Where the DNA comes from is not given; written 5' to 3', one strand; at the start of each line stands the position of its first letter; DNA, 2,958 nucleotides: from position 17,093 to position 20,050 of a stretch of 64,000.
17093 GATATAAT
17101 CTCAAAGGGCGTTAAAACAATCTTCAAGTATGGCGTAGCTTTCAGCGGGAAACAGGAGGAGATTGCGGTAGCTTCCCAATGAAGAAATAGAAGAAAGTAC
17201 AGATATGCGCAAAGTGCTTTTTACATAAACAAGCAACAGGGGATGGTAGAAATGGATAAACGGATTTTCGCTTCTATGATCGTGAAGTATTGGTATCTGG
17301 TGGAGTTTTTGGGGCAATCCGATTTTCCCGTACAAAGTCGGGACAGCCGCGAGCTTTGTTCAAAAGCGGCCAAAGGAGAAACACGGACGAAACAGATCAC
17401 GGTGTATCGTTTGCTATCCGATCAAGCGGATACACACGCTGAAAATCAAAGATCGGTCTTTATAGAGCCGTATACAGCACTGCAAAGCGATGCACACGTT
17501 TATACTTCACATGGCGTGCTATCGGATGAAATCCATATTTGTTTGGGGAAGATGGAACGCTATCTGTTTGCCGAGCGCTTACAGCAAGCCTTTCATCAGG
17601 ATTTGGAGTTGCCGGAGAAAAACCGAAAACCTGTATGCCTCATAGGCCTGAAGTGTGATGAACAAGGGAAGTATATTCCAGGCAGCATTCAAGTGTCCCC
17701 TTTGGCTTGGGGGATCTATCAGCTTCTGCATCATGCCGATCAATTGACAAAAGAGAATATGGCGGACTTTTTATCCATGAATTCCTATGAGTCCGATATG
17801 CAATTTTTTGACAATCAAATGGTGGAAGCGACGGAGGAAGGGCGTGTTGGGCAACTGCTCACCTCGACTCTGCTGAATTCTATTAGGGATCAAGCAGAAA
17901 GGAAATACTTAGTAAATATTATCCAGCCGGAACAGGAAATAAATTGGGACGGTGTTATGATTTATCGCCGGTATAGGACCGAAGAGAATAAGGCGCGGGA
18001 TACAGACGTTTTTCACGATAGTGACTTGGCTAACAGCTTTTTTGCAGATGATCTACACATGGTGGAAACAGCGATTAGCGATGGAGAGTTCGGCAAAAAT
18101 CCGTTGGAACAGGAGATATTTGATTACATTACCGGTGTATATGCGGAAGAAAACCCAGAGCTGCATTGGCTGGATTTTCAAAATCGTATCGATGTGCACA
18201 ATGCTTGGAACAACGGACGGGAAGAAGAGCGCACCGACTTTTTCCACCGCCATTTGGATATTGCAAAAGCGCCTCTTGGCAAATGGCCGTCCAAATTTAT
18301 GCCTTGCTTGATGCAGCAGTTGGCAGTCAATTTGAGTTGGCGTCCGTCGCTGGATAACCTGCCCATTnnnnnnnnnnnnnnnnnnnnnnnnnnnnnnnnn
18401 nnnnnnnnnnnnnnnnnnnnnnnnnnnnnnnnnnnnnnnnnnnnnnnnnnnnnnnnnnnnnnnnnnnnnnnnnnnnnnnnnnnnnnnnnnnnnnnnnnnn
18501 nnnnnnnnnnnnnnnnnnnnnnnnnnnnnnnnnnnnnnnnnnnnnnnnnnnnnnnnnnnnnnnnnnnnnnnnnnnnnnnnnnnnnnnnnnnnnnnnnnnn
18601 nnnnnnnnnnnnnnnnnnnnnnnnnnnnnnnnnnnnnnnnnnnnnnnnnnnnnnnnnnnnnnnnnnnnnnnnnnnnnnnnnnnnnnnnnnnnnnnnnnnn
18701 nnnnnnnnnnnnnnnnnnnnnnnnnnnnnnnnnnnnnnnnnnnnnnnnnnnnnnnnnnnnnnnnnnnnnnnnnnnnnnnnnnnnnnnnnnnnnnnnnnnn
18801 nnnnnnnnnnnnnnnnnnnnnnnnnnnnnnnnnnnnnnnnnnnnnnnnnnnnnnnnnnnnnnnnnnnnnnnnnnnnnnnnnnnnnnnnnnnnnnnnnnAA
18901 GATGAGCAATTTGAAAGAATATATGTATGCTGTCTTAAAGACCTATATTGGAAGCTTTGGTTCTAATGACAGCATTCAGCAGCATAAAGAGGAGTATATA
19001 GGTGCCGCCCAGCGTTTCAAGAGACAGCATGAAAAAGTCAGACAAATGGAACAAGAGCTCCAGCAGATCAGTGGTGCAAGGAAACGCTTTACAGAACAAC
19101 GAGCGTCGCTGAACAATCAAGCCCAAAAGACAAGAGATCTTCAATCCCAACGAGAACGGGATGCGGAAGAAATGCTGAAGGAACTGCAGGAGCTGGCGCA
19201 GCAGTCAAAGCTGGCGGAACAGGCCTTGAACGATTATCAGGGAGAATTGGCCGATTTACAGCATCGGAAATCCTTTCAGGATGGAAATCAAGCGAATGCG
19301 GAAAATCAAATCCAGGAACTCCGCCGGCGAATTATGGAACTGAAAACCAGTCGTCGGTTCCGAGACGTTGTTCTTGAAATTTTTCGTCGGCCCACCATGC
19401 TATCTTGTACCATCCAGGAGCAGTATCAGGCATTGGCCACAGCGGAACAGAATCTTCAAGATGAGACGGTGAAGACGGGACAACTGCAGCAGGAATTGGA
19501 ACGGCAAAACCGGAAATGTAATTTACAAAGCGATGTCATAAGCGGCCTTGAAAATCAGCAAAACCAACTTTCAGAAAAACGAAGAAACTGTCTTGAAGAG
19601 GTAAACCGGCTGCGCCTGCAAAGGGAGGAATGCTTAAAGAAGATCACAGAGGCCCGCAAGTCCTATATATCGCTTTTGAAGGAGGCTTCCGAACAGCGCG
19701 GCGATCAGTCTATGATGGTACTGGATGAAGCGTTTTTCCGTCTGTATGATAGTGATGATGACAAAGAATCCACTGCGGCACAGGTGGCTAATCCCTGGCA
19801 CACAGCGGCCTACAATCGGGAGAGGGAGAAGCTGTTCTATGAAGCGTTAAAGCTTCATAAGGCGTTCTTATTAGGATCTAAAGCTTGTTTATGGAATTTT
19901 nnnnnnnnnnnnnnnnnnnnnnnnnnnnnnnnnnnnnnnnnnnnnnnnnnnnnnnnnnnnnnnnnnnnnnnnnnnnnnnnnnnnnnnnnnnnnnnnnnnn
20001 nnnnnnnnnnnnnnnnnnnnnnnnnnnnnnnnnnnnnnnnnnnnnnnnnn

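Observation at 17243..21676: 1477-aa SF1 helicase fused to a HEPN-like Rx4H module: candidate undescribed single-gene defense system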

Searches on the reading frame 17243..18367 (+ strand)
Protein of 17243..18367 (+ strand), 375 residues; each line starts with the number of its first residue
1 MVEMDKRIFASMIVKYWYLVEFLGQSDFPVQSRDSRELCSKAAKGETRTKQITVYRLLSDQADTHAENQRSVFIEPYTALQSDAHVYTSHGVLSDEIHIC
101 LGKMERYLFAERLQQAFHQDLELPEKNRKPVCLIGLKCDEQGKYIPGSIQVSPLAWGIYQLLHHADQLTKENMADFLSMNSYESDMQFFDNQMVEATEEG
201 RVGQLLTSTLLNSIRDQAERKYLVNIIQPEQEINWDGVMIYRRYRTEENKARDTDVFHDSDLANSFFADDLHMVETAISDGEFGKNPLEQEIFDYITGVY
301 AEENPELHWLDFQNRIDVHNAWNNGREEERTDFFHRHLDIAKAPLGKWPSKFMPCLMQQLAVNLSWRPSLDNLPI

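Call 9: search_protein_families(library=pfam, proteins=[window:17243-18367:+], max_evalue=10)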
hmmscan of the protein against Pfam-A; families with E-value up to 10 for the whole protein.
window:17243-18367:+ (375 aa): 0 families

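Call 42: predict_structure(alignment_id=A2)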
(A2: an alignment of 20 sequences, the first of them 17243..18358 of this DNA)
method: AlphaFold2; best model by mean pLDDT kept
length: 372 residues; sequences in the alignment: 20
mean_pLDDT: 83.1   pTM: 0.77
mean pLDDT of the five models: 83.1, 82.9, 81.2, 80.2, 79.8
residues with pLDDT >= 90: 175; 70-90: 131; 50-70: 39; < 50: 27
segments of 3 or more residues with pLDDT < 50: 63-65, 344-352, 362-372
pLDDT, mean of each block of 10 residues (from residue 1): 78 88 91 96 95 92 52 87 96 96 94 84 82 97 97 95 89 88 95 93 95 95 89 92 97 87 75 84 77 80 81 63 68 68 48 51 47 35
secondary structure, 60 per line:
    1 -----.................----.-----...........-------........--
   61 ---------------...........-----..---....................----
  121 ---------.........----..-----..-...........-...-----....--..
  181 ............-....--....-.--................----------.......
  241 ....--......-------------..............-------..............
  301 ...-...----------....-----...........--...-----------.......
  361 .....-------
elements in order: H6-22 H33-43 E51-58 H76-86 E97-105 H106-116 E130-138 H153-163 H173-176 H179-192 E194-197 E200-203 H208-223 E234-244 H247-252 H266-279 H287-303 H318-321 H327-337 H354-365

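Call 80: search_protein_families(library=phrogs, proteins=[window:17243-18358:+], max_evalue=0.01)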
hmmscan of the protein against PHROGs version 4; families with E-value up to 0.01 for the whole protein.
window:17243-18358:+ (372 aa): 0 families

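Call 81: search_protein_families(library=padloc, proteins=[window:17243-18358:+], max_evalue=0.01)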
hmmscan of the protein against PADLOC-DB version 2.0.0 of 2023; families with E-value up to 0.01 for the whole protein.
window:17243-18358:+ (372 aa): 0 families

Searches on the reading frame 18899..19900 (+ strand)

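Call 9: search_protein_families(library=pfam, proteins=[window:18899-19900:+], max_evalue=10)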
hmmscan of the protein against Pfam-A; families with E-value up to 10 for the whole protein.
window:18899-19900:+ (334 aa): 6 families
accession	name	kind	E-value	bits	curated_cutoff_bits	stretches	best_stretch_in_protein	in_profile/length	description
PF00657.28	Lipase_GDSL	-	0.0048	17.5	23.6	1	15-132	79-182/208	GDSL-like Lipase/Acylhydrolase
PF05884.17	ZYG-11_interact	-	0.99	9.2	25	1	52-164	10-106/295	Interactor of ZYG-11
PF25762.1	HAUS1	-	3.3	7.9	40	1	42-150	118-226/236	HAUS augmin-like complex subunit 1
PF24980.1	LSU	-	3.4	8.2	30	1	86-120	14-48/53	Response to Low Sulfur (LSU) family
PF07926.17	TPR_MLP1_2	-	5.5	7.5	36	1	172-268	17-113/129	TPR/MLP1/MLP2-like protein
PF05837.17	CENP-H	-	6.2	7.1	29.9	1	113-253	13-151/202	Centromere protein H (CENP-H)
